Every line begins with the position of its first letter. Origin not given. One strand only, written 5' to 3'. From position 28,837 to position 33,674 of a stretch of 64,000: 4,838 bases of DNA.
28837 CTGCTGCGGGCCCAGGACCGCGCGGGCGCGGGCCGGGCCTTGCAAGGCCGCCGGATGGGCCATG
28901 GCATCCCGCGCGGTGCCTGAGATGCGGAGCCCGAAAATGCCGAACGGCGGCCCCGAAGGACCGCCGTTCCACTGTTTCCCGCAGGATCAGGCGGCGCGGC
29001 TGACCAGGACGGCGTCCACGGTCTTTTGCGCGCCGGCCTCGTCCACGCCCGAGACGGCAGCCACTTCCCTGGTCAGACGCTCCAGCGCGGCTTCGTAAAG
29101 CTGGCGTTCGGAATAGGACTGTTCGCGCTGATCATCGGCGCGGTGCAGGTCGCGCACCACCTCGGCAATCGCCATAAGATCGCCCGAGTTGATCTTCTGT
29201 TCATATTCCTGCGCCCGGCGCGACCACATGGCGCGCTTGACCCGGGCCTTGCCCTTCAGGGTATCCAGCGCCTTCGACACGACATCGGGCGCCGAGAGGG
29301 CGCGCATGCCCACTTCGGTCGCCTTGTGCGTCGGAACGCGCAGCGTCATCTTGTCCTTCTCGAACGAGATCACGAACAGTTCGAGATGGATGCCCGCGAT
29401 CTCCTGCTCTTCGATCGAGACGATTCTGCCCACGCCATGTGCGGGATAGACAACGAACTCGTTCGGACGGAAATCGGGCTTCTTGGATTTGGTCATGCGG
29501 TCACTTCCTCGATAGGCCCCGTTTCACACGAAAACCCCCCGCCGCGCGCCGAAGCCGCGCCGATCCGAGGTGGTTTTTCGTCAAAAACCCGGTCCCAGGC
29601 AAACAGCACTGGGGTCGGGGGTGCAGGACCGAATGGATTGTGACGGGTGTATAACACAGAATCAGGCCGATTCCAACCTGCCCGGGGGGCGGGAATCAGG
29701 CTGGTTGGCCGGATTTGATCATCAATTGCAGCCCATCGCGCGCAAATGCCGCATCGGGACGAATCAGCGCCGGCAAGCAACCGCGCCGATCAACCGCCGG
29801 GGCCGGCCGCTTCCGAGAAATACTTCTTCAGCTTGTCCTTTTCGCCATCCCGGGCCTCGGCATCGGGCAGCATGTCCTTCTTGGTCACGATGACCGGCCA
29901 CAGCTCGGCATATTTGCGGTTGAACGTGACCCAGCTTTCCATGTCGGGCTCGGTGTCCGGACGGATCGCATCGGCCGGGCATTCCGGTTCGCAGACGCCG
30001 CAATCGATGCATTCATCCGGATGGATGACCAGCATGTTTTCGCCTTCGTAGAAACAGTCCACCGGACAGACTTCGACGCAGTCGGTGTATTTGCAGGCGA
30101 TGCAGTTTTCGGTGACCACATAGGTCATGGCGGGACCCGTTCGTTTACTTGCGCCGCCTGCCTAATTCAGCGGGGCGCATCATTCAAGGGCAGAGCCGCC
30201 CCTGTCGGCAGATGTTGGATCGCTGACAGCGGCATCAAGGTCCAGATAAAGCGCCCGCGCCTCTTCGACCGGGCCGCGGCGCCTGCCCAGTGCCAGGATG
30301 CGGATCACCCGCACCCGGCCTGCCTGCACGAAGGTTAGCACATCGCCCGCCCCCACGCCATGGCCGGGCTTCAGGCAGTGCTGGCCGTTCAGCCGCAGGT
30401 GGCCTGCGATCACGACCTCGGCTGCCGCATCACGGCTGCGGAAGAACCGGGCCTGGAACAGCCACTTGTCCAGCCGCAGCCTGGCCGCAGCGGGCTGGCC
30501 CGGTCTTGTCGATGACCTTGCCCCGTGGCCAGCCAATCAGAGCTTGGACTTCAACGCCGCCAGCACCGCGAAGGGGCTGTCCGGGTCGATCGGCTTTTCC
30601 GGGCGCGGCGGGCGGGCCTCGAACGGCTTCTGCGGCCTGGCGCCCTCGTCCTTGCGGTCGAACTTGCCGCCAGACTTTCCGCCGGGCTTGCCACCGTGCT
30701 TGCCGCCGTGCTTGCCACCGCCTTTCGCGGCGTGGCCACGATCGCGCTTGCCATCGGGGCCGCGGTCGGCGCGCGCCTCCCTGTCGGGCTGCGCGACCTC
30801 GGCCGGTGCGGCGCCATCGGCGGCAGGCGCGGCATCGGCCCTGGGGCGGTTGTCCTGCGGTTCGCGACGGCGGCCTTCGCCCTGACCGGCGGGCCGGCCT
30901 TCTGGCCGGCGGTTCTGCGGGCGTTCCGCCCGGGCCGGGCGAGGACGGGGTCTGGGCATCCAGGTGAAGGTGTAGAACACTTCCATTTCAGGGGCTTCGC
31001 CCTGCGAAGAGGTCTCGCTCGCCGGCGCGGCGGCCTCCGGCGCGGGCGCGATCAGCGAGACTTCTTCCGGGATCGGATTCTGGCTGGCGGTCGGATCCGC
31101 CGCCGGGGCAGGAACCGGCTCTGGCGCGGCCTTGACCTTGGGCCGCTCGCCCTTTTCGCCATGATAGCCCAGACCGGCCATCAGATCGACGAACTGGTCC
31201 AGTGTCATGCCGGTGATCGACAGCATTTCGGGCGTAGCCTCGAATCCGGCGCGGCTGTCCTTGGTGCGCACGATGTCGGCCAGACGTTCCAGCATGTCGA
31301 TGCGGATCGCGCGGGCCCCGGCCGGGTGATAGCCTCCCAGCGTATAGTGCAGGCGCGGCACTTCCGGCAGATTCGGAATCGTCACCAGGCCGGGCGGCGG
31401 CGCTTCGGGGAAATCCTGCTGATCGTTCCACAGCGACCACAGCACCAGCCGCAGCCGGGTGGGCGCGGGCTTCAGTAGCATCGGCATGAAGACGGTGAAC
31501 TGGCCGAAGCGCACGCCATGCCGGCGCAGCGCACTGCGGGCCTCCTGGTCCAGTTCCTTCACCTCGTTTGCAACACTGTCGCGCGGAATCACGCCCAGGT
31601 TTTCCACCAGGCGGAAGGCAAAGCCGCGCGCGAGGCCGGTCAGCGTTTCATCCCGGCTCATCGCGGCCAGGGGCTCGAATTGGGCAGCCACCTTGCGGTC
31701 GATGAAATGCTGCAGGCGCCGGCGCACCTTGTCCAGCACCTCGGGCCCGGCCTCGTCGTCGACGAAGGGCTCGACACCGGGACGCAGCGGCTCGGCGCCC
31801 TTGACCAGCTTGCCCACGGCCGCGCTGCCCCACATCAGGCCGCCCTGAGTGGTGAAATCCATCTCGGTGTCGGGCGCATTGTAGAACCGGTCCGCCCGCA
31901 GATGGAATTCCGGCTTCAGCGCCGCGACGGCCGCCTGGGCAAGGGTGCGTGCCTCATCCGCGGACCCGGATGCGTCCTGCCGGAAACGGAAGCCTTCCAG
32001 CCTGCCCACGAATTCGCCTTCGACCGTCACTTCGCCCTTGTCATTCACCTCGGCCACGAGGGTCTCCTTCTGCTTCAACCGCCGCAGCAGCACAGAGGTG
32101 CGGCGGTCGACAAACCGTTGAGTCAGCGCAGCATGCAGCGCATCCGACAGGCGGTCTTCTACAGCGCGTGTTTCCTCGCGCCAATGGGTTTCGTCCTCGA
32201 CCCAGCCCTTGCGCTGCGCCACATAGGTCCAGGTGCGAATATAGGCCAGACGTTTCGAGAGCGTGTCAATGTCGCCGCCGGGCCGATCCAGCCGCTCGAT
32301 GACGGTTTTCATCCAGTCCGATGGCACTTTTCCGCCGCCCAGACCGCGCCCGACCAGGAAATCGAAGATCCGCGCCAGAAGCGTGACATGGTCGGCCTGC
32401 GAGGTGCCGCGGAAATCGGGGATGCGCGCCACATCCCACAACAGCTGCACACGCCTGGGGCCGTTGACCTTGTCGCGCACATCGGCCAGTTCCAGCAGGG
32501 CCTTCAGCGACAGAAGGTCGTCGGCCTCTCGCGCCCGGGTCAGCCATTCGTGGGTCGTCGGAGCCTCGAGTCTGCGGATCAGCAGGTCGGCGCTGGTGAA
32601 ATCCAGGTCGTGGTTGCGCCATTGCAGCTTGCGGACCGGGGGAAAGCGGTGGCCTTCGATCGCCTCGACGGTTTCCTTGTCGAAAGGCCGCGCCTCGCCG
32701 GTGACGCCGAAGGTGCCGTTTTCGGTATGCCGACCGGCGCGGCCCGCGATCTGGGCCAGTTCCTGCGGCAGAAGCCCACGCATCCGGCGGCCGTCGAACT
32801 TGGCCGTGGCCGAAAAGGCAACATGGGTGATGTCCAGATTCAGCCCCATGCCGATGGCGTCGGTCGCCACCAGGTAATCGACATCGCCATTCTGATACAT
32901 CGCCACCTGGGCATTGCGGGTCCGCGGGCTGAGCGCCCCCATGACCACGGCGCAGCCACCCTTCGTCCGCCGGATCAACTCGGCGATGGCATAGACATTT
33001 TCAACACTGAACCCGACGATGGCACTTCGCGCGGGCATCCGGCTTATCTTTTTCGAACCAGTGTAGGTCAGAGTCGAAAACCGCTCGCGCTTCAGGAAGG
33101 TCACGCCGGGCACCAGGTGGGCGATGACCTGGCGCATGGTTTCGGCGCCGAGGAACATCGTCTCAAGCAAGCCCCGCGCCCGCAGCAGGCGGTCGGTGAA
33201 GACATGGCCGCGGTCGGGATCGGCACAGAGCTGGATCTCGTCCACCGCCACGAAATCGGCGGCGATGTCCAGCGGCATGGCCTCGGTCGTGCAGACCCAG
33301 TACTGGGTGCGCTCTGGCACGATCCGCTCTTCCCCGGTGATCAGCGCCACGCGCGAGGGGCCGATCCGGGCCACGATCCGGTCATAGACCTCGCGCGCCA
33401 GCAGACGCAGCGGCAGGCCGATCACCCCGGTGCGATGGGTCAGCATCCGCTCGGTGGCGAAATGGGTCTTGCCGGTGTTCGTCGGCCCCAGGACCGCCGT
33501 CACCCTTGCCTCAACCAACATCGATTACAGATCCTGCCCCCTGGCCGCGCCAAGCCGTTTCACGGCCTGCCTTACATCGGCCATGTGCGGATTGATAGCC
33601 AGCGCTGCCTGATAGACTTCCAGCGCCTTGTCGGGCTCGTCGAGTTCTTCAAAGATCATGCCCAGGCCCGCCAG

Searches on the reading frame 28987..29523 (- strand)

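Call 84: search_protein_families(library=pfam, proteins=[window:28987-29523:-], max_evalue=0.0001)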
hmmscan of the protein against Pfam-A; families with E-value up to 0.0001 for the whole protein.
window:28987-29523:- (178 aa): 2 families
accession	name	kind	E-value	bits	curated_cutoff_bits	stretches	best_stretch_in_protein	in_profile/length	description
PF21095.3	CarD_C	-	3.8e-26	91.4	23.1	1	84-170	1-87/87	CarD, C-terminal domain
PF02559.22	CarD_TRCF_RID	-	2.7e-14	53.4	23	1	18-74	1-54/57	CarD-like/TRCF RID domain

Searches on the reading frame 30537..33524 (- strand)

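Call 84: search_protein_families(library=pfam, proteins=[window:30537-33524:-], max_evalue=0.0001)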
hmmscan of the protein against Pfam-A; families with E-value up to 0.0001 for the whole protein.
window:30537-33524:- (995 aa): 2 families
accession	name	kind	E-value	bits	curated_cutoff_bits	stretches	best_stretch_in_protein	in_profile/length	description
PF22527.2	DEXQc_Suv3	-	9.5e-25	87.4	27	1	7-137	14-141/154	DEXQ-box helicase domain of Suv3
PF00271.37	Helicase_C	-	9.6e-10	39.1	23.5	1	174-266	25-109/110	Helicase conserved C-terminal domain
